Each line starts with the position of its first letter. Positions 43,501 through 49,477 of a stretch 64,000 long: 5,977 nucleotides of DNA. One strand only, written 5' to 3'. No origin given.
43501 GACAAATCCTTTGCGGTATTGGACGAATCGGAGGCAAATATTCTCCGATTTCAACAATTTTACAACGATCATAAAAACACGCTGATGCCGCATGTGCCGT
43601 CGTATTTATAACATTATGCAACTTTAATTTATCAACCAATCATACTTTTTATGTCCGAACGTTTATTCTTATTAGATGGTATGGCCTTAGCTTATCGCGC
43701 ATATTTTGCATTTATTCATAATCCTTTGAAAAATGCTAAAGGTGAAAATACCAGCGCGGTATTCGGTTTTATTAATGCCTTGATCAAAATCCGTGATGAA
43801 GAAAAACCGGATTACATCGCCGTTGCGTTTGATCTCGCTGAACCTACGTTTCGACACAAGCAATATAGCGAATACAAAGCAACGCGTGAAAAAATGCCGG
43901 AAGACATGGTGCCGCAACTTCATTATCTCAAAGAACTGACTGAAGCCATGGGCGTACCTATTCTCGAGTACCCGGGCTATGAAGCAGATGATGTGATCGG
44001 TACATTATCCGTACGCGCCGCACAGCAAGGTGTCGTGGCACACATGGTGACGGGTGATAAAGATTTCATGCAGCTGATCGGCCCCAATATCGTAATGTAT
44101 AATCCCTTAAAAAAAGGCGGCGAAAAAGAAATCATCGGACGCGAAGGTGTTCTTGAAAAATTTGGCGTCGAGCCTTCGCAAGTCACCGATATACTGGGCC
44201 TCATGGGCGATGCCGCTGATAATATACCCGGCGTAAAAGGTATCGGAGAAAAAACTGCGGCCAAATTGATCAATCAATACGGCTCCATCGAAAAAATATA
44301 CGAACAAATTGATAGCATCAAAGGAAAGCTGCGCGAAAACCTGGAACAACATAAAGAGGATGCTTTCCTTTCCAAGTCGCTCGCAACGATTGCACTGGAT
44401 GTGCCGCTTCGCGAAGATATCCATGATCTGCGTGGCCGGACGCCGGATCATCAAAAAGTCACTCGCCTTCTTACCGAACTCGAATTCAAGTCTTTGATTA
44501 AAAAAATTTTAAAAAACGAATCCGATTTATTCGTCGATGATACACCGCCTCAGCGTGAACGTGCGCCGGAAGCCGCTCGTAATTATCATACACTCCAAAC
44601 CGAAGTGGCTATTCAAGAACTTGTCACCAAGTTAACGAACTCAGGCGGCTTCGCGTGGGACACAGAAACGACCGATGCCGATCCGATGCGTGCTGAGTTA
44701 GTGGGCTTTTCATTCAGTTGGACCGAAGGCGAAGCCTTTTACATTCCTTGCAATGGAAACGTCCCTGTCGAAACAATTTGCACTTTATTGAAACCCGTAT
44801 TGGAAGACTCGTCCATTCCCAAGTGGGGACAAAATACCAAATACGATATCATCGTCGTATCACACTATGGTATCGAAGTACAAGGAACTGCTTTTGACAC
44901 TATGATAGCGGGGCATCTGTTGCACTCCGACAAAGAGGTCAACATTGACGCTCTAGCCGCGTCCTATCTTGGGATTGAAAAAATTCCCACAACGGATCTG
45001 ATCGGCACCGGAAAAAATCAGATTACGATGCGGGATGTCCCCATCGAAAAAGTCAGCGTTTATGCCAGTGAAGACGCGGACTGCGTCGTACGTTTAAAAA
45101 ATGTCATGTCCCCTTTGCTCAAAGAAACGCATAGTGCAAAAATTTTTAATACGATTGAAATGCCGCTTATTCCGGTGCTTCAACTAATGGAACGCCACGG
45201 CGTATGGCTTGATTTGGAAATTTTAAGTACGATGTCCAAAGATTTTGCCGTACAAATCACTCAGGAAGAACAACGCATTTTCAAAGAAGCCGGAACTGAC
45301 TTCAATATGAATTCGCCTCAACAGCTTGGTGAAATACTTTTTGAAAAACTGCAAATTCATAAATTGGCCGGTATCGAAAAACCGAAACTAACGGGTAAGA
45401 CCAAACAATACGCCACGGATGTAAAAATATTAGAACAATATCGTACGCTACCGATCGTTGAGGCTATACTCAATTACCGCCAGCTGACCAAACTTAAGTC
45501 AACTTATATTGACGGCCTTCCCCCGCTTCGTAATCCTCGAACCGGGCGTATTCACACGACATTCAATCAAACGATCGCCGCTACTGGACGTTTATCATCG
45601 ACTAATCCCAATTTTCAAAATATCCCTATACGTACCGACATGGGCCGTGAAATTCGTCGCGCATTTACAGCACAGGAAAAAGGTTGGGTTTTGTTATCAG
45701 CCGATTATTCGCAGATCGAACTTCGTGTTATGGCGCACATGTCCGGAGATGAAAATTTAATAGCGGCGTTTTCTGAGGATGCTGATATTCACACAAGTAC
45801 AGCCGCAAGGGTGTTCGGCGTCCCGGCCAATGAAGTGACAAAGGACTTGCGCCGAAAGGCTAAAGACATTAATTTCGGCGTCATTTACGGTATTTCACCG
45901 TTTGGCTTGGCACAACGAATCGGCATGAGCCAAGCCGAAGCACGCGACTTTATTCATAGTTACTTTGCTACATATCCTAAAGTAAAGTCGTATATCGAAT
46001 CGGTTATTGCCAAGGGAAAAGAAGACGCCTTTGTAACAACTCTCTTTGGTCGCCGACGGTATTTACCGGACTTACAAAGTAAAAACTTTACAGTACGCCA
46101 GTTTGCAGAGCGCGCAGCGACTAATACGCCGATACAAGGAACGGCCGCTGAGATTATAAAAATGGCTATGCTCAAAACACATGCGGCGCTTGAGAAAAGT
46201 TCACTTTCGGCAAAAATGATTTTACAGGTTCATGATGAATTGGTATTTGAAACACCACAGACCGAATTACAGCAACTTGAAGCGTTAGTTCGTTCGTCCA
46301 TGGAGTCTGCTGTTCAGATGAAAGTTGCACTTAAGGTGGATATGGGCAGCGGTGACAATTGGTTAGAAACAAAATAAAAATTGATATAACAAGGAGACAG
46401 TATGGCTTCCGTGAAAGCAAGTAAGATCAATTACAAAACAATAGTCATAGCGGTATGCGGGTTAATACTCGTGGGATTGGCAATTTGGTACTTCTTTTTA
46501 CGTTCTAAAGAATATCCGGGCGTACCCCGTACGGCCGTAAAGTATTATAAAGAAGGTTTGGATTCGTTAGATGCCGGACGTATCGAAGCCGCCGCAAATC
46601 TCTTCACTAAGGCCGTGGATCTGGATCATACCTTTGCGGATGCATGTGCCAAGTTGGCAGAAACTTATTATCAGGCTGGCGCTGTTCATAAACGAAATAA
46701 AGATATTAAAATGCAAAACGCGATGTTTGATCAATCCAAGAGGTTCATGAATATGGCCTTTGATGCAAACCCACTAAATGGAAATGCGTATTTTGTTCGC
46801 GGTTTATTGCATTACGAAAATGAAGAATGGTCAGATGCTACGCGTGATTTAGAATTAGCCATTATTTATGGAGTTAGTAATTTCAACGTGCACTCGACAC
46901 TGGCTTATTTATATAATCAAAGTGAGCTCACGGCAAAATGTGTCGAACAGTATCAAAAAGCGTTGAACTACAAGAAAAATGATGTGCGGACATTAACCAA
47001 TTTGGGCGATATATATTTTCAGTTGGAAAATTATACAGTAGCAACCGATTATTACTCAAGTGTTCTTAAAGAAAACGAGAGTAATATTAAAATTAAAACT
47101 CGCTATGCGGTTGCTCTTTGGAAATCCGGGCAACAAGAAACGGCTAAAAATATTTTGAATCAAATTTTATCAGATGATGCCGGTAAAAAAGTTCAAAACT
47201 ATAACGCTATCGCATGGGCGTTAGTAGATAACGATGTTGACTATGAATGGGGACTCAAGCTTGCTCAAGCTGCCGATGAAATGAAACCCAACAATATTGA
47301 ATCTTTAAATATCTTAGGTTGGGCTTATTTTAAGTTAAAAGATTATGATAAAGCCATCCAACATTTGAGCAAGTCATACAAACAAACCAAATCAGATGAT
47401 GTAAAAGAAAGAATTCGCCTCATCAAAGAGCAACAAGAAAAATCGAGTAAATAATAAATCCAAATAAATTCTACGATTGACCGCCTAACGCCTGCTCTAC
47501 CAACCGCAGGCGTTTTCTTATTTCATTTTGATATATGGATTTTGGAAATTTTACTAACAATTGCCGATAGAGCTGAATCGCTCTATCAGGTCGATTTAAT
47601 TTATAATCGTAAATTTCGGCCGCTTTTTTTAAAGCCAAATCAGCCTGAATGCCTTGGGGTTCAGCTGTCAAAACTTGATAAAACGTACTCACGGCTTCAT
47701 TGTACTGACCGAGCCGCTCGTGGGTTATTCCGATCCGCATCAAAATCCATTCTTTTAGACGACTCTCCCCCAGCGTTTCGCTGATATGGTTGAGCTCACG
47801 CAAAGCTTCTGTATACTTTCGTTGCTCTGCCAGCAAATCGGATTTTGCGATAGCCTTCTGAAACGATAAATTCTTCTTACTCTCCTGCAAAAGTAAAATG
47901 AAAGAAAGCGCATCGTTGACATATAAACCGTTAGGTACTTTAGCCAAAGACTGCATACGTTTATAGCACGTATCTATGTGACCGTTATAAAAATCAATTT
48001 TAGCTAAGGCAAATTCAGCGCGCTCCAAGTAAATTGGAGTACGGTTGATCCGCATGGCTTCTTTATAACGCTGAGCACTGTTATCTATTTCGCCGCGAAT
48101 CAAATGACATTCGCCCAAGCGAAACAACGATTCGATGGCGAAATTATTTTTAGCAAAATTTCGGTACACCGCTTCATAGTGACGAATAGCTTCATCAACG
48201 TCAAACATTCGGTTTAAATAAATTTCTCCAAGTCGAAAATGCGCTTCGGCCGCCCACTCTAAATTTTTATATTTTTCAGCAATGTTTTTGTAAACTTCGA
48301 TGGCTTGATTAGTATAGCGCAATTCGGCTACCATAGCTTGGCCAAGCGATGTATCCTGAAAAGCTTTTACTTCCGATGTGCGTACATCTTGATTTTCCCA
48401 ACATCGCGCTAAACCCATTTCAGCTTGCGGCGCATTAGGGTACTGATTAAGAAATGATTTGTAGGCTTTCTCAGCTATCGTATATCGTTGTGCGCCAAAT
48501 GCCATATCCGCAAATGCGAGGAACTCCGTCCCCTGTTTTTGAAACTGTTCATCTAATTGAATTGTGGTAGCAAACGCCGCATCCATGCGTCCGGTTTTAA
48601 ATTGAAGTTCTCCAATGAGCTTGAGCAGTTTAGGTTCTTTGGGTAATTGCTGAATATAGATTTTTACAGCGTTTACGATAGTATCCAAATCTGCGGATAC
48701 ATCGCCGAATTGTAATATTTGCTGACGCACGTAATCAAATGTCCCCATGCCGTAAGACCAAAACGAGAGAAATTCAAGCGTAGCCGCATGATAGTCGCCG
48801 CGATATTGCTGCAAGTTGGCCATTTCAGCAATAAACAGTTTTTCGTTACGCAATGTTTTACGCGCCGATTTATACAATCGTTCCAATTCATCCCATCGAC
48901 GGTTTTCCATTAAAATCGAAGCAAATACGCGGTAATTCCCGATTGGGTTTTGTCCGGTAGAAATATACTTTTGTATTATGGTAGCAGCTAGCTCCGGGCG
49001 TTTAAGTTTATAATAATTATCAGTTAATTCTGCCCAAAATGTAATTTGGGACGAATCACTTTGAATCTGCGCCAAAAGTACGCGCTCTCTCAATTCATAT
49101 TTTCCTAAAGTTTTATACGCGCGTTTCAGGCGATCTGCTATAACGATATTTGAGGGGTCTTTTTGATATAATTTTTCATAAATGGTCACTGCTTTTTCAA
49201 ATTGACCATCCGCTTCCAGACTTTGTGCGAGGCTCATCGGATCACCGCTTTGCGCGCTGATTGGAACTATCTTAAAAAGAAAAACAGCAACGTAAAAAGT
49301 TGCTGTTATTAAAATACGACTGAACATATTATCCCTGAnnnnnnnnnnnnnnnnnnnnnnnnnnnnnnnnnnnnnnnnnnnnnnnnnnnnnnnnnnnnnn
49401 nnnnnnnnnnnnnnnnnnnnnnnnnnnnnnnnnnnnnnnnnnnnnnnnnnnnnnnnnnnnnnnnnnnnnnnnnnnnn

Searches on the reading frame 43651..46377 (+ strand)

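Call 56: search_protein_families(library=pfam, proteins=[window:43651-46377:+], max_evalue=0.0001)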
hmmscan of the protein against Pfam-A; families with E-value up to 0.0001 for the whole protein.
window:43651-46377:+ (908 aa): 5 families
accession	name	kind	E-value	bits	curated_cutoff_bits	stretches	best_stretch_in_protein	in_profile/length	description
PF00476.26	DNA_pol_A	-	2e-161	537.6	34.3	1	524-906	3-381/381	DNA polymerase family A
PF02739.22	5_3_exonuc_N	-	9.8e-59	198.2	34.3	1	4-172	1-164/164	5'-3' exonuclease, N-terminal resolvase-like domain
PF01367.25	5_3_exonuc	-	2.2e-36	124.7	40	1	173-267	1-96/97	5'-3' exonuclease, C-terminal SAM fold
PF01612.26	DNA_pol_A_exo1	-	4.9e-28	98.5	23.6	1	312-490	1-172/173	3'-5' exonuclease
PF22619.2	DNA_polI_exo1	-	4.2e-09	36.8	27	1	339-439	4-100/140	DNA polymerase I, ribonuclease H-like domain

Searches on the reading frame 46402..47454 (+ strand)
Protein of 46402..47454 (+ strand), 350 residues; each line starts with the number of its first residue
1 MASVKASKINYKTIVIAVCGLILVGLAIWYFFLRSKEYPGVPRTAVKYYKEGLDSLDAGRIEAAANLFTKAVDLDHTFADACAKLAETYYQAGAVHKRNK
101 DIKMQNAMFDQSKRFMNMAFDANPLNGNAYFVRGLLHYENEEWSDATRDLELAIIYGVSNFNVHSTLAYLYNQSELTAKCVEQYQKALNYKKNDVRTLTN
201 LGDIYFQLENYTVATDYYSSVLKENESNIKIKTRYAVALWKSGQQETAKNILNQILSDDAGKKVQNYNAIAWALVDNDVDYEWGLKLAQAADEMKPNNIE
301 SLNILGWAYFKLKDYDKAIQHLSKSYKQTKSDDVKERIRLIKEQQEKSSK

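Call 25: search_protein_families(library=pfam, proteins=[window:46402-47454:+], max_evalue=0.001)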
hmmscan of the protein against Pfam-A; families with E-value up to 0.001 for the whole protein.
window:46402-47454:+ (350 aa): 20 families
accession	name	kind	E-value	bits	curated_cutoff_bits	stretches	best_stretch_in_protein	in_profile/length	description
PF07719.23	TPR_2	-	1.3e-20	72.2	27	1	300-328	2-30/34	Tetratricopeptide repeat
PF14559.12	TPR_19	-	1.8e-19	70.3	25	2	206-261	2-57/68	Tetratricopeptide repeat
PF00515.34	TPR_1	-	1.1e-17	63.4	27.8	1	300-324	2-26/34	Tetratricopeptide repeat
PF13181.12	TPR_8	-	1.8e-14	53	25.7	1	300-327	2-29/34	Tetratricopeptide repeat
PF13432.12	TPR_16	-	2.8e-14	53.7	32.7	0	290-330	22-62/65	Tetratricopeptide repeat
PF13424.12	TPR_12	-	1.3e-13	51.3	30.1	0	295-327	41-73/77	Tetratricopeptide repeat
PF13428.12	TPR_14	-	2.5e-12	46.6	23.5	0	303-332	5-34/44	Tetratricopeptide repeat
PF13414.12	TPR_11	-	2.7e-12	46.6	26.8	2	57-93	6-42/42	TPR repeat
PF13431.12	TPR_17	-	3.2e-10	39.9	24.4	1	293-320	7-34/34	Tetratricopeptide repeat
PF23914.1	TPR_CcmH_CycH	-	5.2e-09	36.6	42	1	187-260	42-118/158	Cytochrome c-type biogenesis protein H TPR domain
PF13374.12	TPR_10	-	5.7e-07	29.8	27.5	0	196-218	3-25/42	Tetratricopeptide repeat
PF13429.12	TPR_15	-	1.9e-06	27.9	26.2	1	94-256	118-275/280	Tetratricopeptide repeat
PF12895.13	ANAPC3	-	2.2e-06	28.3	27.2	0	293-329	17-52/82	Anaphase-promoting complex, cyclosome, subunit 3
PF13371.12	TPR_9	-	6.4e-06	26.5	35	0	132-154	34-56/73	Tetratricopeptide repeat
PF13174.12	TPR_6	-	6.8e-06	26.8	26.3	0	305-324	6-25/33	Tetratricopeptide repeat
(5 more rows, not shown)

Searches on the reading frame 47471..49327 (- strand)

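Call 25: search_protein_families(library=pfam, proteins=[window:47471-49327:-], max_evalue=0.001)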
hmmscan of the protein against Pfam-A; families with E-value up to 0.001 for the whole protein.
window:47471-49327:- (618 aa): 15 families
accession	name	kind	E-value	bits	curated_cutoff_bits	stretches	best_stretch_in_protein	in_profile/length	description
PF13174.12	TPR_6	-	3.1e-21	75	26.3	0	568-597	5-33/33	Tetratricopeptide repeat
PF13428.12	TPR_14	-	1.6e-20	72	23.5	0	33-64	7-38/44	Tetratricopeptide repeat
PF13432.12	TPR_16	-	1.2e-17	64.5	32.7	0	270-313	1-44/65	Tetratricopeptide repeat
PF14559.12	TPR_19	-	8.3e-17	61.7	25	0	540-600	5-62/68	Tetratricopeptide repeat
PF07719.23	TPR_2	-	1.6e-14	53.2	27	0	33-60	7-34/34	Tetratricopeptide repeat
PF13424.12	TPR_12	-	4.4e-14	52.9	30.1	2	360-429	3-76/77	Tetratricopeptide repeat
PF13176.12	TPR_7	-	2e-13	49.7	27.9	0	565-591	1-26/36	Tetratricopeptide repeat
PF13181.12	TPR_8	-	4e-12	45.7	25.7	0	529-558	4-33/34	Tetratricopeptide repeat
PF00515.34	TPR_1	-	2.6e-10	40.1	27.8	0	528-557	3-32/34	Tetratricopeptide repeat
PF24575.1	TPR_Slam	-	1.1e-07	32.7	35.2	0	260-314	39-96/104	Surface lipoprotein assembly modifier, N-terminal TPR repeats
PF13525.12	YfiO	-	5.3e-05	23.5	25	0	278-384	54-150/203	Outer membrane lipoprotein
PF13414.12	TPR_11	-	5.5e-05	23.2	26.8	0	41-60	8-27/42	TPR repeat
PF12895.13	ANAPC3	-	0.00023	21.8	27.2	0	31-78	27-73/82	Anaphase-promoting complex, cyclosome, subunit 3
PF12583.14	TPPII_C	-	0.00041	21.2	27.7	0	285-316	34-65/69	Tripeptidyl peptidase II, C-terminal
PF13371.12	TPR_9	-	0.00061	20.2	35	0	533-565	36-68/73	Tetratricopeptide repeat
